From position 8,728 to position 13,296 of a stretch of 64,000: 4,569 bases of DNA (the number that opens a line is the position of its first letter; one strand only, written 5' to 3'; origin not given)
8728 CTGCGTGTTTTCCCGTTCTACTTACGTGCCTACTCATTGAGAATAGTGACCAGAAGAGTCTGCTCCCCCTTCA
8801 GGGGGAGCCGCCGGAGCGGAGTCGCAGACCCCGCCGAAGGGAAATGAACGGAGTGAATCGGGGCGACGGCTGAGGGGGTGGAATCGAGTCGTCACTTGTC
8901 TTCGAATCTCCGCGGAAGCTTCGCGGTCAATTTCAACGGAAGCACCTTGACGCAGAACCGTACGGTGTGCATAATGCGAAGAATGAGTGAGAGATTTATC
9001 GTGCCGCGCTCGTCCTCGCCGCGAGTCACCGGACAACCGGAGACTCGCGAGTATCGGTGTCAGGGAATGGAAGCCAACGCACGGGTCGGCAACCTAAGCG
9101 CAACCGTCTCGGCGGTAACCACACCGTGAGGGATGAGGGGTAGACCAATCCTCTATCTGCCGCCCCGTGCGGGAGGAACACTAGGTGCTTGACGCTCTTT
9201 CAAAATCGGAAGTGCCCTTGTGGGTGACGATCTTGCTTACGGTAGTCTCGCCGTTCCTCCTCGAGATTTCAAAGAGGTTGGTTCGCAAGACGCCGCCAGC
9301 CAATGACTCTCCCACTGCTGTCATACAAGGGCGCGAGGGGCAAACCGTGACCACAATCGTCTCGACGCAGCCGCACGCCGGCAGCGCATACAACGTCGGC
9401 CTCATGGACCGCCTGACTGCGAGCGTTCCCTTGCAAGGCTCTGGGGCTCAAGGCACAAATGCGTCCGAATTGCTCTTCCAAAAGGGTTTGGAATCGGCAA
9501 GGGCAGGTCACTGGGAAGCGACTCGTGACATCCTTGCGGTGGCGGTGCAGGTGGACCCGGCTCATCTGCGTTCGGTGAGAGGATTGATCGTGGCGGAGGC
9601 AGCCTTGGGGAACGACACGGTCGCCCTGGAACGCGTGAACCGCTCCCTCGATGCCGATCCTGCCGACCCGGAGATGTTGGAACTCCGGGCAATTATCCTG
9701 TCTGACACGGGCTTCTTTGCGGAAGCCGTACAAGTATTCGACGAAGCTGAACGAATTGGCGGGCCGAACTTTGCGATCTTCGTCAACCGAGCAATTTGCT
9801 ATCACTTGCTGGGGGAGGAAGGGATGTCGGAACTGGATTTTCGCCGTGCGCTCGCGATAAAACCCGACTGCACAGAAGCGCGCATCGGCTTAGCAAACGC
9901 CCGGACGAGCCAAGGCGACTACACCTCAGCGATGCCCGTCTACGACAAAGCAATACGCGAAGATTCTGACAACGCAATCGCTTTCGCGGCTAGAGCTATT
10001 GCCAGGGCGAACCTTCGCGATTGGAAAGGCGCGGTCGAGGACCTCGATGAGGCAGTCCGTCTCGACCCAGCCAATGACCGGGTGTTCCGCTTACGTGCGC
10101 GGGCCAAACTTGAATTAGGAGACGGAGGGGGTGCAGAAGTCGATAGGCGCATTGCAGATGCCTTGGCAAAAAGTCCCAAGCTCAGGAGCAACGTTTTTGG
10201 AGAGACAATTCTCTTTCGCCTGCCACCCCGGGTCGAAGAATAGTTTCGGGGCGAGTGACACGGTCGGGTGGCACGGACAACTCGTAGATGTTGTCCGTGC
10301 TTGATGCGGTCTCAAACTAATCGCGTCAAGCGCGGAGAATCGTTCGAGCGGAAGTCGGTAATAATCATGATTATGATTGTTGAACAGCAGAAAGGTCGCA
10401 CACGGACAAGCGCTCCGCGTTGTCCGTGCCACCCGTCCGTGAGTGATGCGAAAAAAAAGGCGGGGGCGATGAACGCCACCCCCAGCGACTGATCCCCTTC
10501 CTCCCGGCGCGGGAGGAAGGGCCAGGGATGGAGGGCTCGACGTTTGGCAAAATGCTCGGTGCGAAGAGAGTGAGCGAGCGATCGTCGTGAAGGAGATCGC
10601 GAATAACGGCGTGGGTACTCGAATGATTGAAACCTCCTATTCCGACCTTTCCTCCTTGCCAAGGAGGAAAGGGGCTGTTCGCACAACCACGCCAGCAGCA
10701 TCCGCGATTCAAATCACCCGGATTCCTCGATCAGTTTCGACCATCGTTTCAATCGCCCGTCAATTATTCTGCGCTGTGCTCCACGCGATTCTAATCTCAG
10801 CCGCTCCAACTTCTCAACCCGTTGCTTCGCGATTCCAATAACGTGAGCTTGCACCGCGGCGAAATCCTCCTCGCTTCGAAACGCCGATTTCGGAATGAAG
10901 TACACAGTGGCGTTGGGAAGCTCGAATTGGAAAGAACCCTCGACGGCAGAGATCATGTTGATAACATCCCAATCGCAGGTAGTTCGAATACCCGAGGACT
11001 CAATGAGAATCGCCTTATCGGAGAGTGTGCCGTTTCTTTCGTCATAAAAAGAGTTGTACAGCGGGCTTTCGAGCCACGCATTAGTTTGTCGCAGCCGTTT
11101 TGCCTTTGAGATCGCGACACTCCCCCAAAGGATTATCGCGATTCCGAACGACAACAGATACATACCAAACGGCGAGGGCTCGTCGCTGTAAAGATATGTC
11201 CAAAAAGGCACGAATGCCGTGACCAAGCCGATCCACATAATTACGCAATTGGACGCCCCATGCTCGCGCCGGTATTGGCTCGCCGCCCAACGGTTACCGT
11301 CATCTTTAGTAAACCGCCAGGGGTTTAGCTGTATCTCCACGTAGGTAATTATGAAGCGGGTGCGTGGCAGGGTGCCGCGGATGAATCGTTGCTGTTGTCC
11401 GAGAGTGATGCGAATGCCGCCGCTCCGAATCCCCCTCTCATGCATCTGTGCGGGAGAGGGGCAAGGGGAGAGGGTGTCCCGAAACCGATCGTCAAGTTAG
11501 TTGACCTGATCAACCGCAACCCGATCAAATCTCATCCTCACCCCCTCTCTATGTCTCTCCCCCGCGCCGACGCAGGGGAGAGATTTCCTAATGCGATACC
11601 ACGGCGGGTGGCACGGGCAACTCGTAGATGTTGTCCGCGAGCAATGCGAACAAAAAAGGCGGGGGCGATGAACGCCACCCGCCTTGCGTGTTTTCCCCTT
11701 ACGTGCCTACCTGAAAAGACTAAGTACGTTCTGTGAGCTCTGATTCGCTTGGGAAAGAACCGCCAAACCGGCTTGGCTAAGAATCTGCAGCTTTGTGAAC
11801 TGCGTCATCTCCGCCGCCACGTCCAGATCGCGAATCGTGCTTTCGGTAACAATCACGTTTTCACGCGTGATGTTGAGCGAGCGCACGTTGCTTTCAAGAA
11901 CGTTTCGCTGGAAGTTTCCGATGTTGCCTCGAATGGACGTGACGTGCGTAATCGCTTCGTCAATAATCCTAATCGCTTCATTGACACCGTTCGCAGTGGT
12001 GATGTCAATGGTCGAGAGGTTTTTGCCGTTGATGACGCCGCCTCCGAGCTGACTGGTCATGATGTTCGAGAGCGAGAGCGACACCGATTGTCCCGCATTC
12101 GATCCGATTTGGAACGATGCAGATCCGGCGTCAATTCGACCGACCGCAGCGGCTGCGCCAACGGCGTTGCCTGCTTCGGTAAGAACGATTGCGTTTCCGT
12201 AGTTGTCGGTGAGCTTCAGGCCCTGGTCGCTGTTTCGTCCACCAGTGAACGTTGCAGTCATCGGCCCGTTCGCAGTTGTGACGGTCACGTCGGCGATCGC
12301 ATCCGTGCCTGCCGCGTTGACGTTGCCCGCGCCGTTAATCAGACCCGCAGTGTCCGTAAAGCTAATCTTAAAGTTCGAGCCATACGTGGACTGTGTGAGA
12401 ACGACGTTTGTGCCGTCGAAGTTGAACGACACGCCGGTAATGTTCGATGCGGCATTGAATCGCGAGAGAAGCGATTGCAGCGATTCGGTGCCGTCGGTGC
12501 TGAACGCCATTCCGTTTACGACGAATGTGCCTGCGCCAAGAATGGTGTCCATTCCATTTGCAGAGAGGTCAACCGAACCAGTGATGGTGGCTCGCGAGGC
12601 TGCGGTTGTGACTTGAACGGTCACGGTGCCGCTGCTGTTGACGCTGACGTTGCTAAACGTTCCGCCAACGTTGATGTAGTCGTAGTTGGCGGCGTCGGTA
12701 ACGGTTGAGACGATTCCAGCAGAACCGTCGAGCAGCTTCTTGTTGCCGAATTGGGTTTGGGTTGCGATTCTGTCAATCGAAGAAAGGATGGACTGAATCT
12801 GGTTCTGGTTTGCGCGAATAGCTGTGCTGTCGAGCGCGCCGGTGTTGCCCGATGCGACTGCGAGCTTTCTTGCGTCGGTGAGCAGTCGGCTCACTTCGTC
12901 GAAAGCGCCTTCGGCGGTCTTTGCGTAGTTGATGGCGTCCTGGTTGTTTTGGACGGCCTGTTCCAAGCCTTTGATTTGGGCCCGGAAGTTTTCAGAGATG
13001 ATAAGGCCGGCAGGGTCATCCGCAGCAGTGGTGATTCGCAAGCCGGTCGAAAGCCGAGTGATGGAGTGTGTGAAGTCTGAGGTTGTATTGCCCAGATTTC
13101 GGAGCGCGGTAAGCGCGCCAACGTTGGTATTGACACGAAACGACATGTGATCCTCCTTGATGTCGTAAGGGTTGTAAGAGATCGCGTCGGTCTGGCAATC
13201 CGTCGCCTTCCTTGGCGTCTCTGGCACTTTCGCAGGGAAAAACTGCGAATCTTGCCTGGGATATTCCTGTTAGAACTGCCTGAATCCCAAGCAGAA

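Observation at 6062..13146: Two about 80% identical flagellin genes in direct orientation flank a 4.2 kb repeat- and hairpin-saturated island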

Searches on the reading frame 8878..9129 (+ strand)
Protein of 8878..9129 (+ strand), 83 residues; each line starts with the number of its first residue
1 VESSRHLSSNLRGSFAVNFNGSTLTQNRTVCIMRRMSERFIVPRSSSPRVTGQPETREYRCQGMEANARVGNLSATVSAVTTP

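Call 62: search_protein_families(library=ncbifam, proteins=[window:8878-9129:+], max_evalue=0.01)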
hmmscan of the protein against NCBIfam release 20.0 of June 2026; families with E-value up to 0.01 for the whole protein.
window:8878-9129:+ (83 aa): 0 families

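Call 63: search_protein_families(library=pfam, proteins=[window:8878-9129:+], max_evalue=1)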
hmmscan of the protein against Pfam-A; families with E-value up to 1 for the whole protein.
window:8878-9129:+ (83 aa): 0 families

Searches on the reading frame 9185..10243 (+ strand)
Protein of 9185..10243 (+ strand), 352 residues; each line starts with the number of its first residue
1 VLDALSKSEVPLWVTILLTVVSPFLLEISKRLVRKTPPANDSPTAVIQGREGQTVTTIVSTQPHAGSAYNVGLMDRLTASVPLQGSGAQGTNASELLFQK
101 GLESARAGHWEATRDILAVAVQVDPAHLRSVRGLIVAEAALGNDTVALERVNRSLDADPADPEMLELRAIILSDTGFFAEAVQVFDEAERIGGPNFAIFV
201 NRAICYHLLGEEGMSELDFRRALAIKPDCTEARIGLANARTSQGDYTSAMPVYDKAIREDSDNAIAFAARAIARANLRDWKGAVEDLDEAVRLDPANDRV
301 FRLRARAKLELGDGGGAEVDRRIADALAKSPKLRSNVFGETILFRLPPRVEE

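Call 7: search_protein_families(library=pfam, proteins=[window:9185-10243:+], max_evalue=0.01)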
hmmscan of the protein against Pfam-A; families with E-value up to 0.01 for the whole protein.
window:9185-10243:+ (352 aa): 15 families
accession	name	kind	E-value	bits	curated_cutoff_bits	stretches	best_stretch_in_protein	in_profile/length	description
PF07719.23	TPR_2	-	3.8e-16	58.3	27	1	266-297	3-34/34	Tetratricopeptide repeat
PF14559.12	TPR_19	-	9.2e-16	58.4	25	3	242-306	3-67/68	Tetratricopeptide repeat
PF00515.34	TPR_1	-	1.5e-13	50.4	27.8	2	232-263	3-34/34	Tetratricopeptide repeat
PF13432.12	TPR_16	-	1.8e-13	51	32.7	2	219-264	20-65/65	Tetratricopeptide repeat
PF13414.12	TPR_11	-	2e-13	50.2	26.8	1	238-274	2-38/42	TPR repeat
PF13428.12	TPR_14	-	7.6e-13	48.2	23.5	0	231-271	2-42/44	Tetratricopeptide repeat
PF13371.12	TPR_9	-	1e-09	38.7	35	1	242-307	7-72/73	Tetratricopeptide repeat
PF13181.12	TPR_8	-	4.6e-09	36.2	25.7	0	232-263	3-34/34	Tetratricopeptide repeat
PF13431.12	TPR_17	-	2.3e-08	34.1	24.4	0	253-284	2-33/34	Tetratricopeptide repeat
PF23914.1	TPR_CcmH_CycH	-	3.5e-06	27.4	42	1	219-299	73-156/158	Cytochrome c-type biogenesis protein H TPR domain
PF03704.23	BTAD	-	1.4e-05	25.9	22.1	0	117-190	51-124/146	Bacterial transcriptional activator domain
PF13424.12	TPR_12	-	7.2e-05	23.4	30.1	0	198-257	5-72/77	Tetratricopeptide repeat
PF13176.12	TPR_7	-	0.00018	21.8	27.9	0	235-261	4-32/36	Tetratricopeptide repeat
PF13429.12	TPR_15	-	0.00088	19.2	26.2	0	134-183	220-269/280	Tetratricopeptide repeat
PF13374.12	TPR_10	-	0.0018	18.6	27.5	0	235-258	7-30/42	Tetratricopeptide repeat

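Call 40: search_protein_families(library=padloc, proteins=[window:9185-10243:+], max_evalue=0.01)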
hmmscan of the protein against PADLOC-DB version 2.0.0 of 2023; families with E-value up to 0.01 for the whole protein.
window:9185-10243:+ (352 aa): 0 families

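Call 62: search_protein_families(library=ncbifam, proteins=[window:9185-10243:+], max_evalue=0.01)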
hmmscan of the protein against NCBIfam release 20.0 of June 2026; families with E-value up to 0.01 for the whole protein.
window:9185-10243:+ (352 aa): 19 families
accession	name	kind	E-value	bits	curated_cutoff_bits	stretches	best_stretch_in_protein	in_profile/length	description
TIGR02917.1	PEP_TPR_lipo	equivalog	1.3e-15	56.4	312.2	1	199-328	128-254/899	XrtA/PEP-CTERM system TPR-repeat protein PrsT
NF040959.1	MamA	equivalog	2.8e-12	46.5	200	2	230-301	71-142/204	magnetosome protein MamA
TIGR02521.1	type_IV_pilW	equivalog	2.3e-11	43.7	154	2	93-256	30-195/234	type IV pilus biogenesis/stability protein PilW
NF033758.1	gliding_GltE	equivalog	4.1e-10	39.2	225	1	214-300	240-326/411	adventurous gliding motility TPR repeat lipoprotein GltE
TIGR02552.1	LcrH_SycD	equivalog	1.3e-09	37.9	104.8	1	234-311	56-133/136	SycD/LcrH family type III secretion system chaperone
TIGR00990.1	3a0801s09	subfamily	1.2e-07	30.8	757.25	1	109-258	347-495/615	mitochondrial import receptor subunit TOM70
NF033762.1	social_mot_Tgl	equivalog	1.3e-07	31.2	225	1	217-294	87-166/252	social motility TPR repeat lipoprotein Tgl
NF041522.1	TPR_sll0314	equivalog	1.6e-07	30.8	225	1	123-188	176-240/275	Sll0314/Alr1548 family TPR repeat-containing protein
NF008391.2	PRK11189.1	equivalog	2.3e-07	30.6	250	1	198-295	67-164/297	lipoprotein NlpI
NF052415.1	T3SS_chap_SctY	equivalog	9.4e-07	29.3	70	0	107-185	19-100/106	type III secretion apparatus assembly chaperone SctY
NF033920.0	C39_PA2778_fam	equivalog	2.4e-06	27.1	150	1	216-295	176-255/255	PA2778 family cysteine peptidase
TIGR03939.1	PGA_TPR_OMP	equivalog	3.2e-06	25.6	366.65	1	219-308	418-507/800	poly-beta-1,6 N-acetyl-D-glucosamine export porin PgaA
TIGR04510.1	mod_pep_cyc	subfamily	1.1e-05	24.2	400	1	236-294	404-462/814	putative peptide modification system cyclase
NF047558.1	TPR_END_plus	domain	4e-05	23.5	32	0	270-296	5-31/56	TPR end-of-group domain-containing protein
NF008520.0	PRK11447.1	equivalog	4.4e-05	21.4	858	0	216-267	371-422/1157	cellulose synthase complex outer membrane protein BcsC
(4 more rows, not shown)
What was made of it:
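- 9185..10243 (+): TPR-repeat protein, 352 aa. calls 7, 62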

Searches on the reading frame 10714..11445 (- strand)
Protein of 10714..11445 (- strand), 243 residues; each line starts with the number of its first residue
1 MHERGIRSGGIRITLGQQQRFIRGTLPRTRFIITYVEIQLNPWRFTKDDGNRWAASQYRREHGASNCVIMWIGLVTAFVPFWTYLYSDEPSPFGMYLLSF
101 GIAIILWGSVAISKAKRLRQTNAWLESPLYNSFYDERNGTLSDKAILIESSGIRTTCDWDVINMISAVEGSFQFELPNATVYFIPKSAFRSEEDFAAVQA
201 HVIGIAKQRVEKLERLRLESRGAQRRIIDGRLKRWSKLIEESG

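Call 7: search_protein_families(library=pfam, proteins=[window:10714-11445:-], max_evalue=0.01)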
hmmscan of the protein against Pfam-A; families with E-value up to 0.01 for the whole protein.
window:10714-11445:- (243 aa): 1 family
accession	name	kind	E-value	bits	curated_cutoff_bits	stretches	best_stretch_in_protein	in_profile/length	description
PF14317.12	YcxB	-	0.0002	21.5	23.3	1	141-201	1-60/61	YcxB-like protein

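Call 40: search_protein_families(library=padloc, proteins=[window:10714-11445:-], max_evalue=0.01)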
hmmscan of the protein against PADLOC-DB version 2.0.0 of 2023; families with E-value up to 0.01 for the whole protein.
window:10714-11445:- (243 aa): 0 families

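Call 54: find_encoding_contigs(protein=window:10714-11445:-, flank=6000, max_places=10)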
Protein window:10714-11445:- (243 aa): 13 contigs read that carry it; 10 places shown.
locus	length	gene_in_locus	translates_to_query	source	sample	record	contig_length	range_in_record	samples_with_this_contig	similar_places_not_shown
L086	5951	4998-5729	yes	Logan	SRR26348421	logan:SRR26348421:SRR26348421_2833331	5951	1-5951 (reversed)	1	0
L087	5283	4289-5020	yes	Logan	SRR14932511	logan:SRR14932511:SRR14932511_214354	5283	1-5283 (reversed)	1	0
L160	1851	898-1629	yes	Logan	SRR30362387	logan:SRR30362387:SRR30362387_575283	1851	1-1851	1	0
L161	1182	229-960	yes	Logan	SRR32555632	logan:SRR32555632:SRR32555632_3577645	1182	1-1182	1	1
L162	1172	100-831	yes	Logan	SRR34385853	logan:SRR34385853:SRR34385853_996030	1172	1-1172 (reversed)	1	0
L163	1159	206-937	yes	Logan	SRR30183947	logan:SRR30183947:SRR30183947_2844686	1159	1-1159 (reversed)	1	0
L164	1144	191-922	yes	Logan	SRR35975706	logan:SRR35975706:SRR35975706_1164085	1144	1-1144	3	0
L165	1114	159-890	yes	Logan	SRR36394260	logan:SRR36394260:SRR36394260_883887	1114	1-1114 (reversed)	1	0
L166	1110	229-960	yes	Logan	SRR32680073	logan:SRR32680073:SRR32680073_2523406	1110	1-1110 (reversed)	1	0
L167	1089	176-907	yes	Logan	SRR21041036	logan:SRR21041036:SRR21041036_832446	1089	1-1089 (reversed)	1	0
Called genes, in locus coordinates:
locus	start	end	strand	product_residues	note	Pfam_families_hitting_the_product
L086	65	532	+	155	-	-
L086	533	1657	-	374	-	PF02163:Peptidase_M50, PF13180:PDZ_2 (weak), PF00595:PDZ (weak), PF17820:PDZ_6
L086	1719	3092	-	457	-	PF01212:Beta_elim_lyase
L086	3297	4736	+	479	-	PF00669:Flagellin_N, PF00700:Flagellin_C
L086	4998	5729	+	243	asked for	-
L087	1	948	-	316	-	?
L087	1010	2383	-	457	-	PF01212:Beta_elim_lyase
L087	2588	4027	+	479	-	PF00669:Flagellin_N, PF00700:Flagellin_C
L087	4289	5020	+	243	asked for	-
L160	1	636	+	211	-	?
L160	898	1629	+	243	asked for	-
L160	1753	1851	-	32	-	?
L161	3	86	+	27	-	?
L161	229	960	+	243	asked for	-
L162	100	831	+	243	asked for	-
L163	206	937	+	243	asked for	-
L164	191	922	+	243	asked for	-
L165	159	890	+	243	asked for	-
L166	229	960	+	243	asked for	-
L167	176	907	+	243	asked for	-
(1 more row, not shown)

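Call 62: search_protein_families(library=ncbifam, proteins=[window:10714-11445:-], max_evalue=0.01)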
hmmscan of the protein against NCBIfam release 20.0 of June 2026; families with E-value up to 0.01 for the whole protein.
window:10714-11445:- (243 aa): 0 families

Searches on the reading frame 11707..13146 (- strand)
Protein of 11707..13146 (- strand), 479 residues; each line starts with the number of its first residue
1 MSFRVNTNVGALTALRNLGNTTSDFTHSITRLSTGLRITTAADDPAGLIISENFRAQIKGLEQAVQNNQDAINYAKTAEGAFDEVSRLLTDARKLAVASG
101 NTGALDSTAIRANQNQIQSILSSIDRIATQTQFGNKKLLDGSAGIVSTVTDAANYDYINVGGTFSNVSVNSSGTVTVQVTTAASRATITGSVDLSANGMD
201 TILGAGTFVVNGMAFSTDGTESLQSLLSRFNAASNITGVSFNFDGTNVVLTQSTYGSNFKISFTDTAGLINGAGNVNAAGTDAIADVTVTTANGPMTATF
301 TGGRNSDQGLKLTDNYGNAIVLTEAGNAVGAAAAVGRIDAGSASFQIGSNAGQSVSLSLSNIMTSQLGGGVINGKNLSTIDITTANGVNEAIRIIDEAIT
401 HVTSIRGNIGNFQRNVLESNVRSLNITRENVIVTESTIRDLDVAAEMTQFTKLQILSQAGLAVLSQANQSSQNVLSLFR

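Call 7: search_protein_families(library=pfam, proteins=[window:11707-13146:-], max_evalue=0.01)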
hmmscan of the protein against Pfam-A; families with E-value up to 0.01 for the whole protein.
window:11707-13146:- (479 aa): 2 families
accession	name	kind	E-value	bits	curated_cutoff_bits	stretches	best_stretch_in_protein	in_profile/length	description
PF00669.25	Flagellin_N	-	6e-34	117.5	26.6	1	5-142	1-137/139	Bacterial flagellin N-terminal helical region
PF00700.27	Flagellin_C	-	1.3e-21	77.2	23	1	392-478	1-86/86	Bacterial flagellin C-terminal helical region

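Call 14: find_encoding_contigs(protein=window:11707-13146:-, flank=10000, max_places=10)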
Protein window:11707-13146:- (479 aa): 7 contigs read that carry it; 6 places shown.
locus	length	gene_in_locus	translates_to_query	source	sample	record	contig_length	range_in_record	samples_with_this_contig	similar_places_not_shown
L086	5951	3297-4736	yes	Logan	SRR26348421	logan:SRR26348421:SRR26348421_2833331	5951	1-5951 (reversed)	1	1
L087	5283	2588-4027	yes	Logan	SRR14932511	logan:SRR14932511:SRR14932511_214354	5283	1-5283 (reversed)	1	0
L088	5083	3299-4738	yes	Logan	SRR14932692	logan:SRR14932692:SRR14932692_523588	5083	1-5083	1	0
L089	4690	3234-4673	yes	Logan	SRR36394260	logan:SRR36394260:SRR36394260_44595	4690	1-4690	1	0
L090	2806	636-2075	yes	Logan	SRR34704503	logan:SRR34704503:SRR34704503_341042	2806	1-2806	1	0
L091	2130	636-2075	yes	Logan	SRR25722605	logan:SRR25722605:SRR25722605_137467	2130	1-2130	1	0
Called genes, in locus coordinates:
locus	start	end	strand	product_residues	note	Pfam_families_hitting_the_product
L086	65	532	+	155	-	-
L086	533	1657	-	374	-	PF02163:Peptidase_M50, PF13180:PDZ_2 (weak), PF00595:PDZ (weak), PF17820:PDZ_6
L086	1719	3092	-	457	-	PF01212:Beta_elim_lyase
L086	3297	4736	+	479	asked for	PF00669:Flagellin_N, PF00700:Flagellin_C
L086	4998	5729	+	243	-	-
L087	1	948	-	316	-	?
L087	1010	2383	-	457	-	PF01212:Beta_elim_lyase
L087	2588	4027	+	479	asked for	PF00669:Flagellin_N, PF00700:Flagellin_C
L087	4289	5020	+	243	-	-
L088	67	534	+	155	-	-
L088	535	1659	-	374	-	PF02163:Peptidase_M50, PF13180:PDZ_2 (weak), PF00595:PDZ (weak), PF17820:PDZ_6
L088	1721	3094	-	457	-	PF01212:Beta_elim_lyase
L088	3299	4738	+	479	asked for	PF00669:Flagellin_N, PF00700:Flagellin_C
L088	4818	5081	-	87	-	?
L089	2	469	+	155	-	?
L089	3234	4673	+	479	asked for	PF00669:Flagellin_N, PF00700:Flagellin_C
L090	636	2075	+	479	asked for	PF00669:Flagellin_N, PF00700:Flagellin_C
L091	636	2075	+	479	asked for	PF00669:Flagellin_N, PF00700:Flagellin_C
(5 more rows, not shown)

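Call 62: search_protein_families(library=ncbifam, proteins=[window:11707-13146:-], max_evalue=0.01)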
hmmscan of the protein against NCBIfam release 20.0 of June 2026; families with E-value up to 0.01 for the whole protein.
window:11707-13146:- (479 aa): 25 families
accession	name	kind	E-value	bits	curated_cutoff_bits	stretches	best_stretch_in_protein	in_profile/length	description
NF009446.0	PRK12804.1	subfamily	1.1e-56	192.6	352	2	4-176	2-174/301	flagellin Hag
NF009448.0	PRK12806.1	equivalog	1.2e-55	189.2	531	2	4-160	4-159/475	flagellin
NF009444.0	PRK12802.1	equivalog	8.3e-54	183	332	2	1-202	1-202/282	flagellin domain-containing protein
NF006466.0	PRK08869.1-1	subfamily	4e-52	178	426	2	1-296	1-288/377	flagellin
NF006468.0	PRK08869.1-3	subfamily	5.9e-52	177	436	2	1-148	1-147/378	polar flagellin E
NF006467.0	PRK08869.1-2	subfamily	2.1e-50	172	443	2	3-302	3-309/400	flagellin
NF005294.0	PRK06819.1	subfamily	2.6e-44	152.2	387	2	5-279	5-274/376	FliC/FljB family flagellin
NF006469.0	PRK08869.1-4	equivalog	6.2e-44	150.9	627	2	1-159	1-158/377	flagellin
NF005953.0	PRK08026.1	subfamily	3e-41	142.6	619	2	4-139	4-138/548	FliC/FljB family flagellin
NF010115.0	PRK13588.1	subfamily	1.9e-38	132.8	503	2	1-390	1-378/514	flagellin B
NF038071.1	lat_flg_LafA_2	exception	6.3e-38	130.8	365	2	1-176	1-169/284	lateral flagellin LafA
NF009449.0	PRK12807.1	subfamily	9e-38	130.5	347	2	4-185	2-180/287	flagellin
NF006470.0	PRK08869.1-5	equivalog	2e-37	129.4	423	2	5-285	4-276/388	flagellin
NF006264.0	PRK08411.1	subfamily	3.9e-37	128.3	729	2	1-245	1-236/572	flagellin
NF010116.0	PRK13589.1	subfamily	1.7e-34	119.5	983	2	1-292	1-286/576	flagellin A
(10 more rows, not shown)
